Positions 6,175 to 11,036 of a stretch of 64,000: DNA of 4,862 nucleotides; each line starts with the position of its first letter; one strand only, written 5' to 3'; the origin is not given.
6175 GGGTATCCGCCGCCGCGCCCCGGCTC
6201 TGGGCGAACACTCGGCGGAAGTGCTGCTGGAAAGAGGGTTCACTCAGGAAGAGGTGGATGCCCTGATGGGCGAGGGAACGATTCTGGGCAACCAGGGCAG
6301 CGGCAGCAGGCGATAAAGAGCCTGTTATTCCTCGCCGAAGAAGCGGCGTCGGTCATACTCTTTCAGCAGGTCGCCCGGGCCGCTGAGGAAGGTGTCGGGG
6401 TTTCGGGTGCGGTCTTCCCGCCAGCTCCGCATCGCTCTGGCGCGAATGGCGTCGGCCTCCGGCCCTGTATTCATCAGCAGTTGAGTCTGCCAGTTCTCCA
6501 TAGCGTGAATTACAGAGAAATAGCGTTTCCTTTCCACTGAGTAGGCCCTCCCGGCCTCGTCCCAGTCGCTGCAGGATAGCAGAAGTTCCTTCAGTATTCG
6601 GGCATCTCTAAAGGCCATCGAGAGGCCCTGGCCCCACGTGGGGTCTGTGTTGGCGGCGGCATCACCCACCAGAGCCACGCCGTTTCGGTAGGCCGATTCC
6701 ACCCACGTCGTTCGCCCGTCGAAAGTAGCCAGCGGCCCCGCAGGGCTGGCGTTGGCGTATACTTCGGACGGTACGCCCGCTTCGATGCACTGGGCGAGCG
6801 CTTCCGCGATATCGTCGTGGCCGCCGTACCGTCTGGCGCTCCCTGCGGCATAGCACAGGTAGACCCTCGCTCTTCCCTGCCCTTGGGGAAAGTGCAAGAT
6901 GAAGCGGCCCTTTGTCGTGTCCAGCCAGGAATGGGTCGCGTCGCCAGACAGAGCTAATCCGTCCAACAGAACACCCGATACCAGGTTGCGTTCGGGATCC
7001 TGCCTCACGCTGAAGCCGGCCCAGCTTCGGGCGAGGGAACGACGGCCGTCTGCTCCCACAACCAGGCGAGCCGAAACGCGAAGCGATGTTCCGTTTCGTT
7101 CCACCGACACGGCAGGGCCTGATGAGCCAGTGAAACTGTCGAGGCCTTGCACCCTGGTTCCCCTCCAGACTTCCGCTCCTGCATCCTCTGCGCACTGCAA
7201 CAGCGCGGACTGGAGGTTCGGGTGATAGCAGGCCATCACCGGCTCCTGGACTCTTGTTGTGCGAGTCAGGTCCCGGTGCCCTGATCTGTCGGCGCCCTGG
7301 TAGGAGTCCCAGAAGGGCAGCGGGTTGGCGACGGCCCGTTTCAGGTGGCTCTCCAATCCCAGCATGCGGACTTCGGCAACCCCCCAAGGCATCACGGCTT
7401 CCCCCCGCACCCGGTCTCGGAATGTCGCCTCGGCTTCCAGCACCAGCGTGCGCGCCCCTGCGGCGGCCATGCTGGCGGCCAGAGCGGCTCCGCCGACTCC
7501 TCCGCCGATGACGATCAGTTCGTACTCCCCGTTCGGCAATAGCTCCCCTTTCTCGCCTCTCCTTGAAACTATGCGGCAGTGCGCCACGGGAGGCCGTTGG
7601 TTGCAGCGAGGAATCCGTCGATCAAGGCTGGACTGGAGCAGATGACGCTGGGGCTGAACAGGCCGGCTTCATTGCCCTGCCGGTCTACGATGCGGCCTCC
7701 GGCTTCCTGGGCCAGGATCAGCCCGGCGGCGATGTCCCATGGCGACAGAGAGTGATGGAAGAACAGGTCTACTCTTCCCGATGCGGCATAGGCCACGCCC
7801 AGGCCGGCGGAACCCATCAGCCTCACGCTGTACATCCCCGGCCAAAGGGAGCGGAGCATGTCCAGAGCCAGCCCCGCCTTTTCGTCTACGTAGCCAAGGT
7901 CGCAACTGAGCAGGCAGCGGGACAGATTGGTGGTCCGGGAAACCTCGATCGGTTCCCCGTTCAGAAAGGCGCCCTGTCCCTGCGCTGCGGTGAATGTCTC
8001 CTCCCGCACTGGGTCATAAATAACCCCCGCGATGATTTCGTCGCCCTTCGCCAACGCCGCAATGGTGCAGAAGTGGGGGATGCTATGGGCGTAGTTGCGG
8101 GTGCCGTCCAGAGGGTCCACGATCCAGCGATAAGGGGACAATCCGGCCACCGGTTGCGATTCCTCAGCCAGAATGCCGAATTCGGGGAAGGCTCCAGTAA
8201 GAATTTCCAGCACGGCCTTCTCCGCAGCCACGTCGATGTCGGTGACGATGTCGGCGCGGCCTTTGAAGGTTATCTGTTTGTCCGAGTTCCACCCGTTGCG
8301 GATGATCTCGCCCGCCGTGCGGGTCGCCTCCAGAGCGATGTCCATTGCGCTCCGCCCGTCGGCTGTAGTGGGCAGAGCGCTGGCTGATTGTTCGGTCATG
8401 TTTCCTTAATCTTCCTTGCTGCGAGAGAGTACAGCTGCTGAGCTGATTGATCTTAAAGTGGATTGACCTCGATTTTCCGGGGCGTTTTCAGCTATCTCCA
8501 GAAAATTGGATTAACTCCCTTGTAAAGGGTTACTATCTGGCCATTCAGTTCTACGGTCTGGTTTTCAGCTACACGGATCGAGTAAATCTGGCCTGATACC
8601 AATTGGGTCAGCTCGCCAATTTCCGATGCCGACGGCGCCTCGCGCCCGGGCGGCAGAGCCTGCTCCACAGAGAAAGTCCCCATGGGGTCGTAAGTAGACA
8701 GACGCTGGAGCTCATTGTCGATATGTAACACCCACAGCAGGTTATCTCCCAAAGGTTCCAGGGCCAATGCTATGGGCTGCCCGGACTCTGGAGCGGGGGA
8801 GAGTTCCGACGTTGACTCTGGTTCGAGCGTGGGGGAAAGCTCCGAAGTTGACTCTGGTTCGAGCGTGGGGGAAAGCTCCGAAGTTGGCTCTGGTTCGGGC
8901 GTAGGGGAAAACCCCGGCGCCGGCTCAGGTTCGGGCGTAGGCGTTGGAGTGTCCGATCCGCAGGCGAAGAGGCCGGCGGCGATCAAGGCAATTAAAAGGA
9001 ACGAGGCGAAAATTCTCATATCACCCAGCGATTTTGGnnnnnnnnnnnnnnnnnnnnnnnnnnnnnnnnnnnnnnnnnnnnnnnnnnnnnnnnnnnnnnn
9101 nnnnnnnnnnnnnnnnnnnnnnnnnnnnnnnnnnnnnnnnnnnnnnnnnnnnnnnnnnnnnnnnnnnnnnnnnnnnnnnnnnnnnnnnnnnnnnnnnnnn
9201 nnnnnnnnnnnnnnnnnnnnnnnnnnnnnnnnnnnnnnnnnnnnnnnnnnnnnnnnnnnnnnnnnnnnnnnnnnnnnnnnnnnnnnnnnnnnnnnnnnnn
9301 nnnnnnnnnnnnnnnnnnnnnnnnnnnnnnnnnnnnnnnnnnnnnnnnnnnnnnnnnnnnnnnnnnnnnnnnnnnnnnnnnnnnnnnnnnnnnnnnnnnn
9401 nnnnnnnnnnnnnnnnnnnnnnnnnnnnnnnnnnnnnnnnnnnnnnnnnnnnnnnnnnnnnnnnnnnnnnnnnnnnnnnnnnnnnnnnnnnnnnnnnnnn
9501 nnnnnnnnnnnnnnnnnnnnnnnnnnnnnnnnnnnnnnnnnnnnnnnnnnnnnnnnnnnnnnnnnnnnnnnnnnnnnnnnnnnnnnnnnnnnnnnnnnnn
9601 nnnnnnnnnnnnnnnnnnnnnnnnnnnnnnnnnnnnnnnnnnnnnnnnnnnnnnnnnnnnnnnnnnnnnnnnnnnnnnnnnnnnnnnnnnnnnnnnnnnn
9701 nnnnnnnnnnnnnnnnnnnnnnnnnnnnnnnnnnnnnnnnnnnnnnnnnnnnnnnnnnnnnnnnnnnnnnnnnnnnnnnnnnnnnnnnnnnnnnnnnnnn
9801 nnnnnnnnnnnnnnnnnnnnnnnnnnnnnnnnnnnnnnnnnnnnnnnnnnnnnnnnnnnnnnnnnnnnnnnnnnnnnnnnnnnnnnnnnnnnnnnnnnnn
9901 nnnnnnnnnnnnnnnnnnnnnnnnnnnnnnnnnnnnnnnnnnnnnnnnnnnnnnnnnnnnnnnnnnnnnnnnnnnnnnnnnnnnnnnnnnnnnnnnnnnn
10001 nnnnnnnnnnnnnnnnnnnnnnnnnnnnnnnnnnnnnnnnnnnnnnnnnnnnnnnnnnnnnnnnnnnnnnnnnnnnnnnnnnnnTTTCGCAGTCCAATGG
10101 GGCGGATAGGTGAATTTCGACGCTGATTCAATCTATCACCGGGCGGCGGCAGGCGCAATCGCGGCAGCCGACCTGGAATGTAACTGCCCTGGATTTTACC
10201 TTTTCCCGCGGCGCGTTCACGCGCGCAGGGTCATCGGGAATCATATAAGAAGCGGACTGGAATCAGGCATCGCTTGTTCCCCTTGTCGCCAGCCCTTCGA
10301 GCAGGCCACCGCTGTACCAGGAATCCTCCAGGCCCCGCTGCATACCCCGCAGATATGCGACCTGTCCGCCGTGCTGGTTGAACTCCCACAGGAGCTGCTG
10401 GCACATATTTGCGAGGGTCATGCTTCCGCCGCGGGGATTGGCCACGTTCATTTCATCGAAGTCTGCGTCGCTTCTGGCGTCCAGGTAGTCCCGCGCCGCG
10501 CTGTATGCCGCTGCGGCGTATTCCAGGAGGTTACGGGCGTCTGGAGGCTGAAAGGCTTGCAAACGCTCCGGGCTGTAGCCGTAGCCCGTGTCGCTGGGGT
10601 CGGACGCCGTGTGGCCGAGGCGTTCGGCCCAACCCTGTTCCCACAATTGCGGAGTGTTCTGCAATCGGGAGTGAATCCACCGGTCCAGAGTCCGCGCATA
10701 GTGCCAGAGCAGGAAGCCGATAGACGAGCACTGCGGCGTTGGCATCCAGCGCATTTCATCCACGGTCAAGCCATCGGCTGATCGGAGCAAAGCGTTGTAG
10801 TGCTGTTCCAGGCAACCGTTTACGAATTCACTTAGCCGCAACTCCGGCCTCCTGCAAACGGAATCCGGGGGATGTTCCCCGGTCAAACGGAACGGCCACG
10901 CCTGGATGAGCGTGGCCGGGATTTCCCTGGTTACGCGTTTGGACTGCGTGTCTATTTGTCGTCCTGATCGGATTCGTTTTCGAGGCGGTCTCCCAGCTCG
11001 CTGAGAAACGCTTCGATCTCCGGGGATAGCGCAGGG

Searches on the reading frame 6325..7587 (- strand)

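Call 43: search_protein_families(library=pfam, proteins=[window:6325-7587:-], max_evalue=0.0001)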
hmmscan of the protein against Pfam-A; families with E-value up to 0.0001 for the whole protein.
window:6325-7587:- (420 aa): 1 family
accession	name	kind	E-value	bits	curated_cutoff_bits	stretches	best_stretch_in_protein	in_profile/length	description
PF01494.25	FAD_binding_3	-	1.4e-30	107.2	22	1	22-337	2-319/349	FAD binding domain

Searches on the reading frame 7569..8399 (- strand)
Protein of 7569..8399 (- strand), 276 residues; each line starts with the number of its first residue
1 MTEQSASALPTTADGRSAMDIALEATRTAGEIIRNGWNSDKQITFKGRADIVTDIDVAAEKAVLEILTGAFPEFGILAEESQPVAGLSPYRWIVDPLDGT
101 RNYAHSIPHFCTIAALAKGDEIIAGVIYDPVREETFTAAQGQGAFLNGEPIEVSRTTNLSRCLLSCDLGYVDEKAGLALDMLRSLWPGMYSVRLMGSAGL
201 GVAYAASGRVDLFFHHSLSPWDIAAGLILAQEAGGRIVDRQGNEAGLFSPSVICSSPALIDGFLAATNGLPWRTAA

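Call 43: search_protein_families(library=pfam, proteins=[window:7569-8399:-], max_evalue=0.0001)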
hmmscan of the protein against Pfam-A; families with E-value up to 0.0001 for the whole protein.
window:7569-8399:- (276 aa): 1 family
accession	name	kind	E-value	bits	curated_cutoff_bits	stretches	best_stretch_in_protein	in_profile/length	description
PF00459.30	Inositol_P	-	1.6e-56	192.2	27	1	20-265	7-263/271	Inositol monophosphatase family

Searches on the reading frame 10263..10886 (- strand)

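Call 43: search_protein_families(library=pfam, proteins=[window:10263-10886:-], max_evalue=0.0001)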
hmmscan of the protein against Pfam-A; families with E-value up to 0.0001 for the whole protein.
window:10263-10886:- (207 aa): 2 families
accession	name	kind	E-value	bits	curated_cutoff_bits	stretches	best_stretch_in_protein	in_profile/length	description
PF12867.12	DinB_2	-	4.3e-15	56.7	24.8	1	26-176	2-128/128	DinB superfamily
PF04978.18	MST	-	2.2e-11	44.9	27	1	23-182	3-146/149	Mycothiol-S-transferase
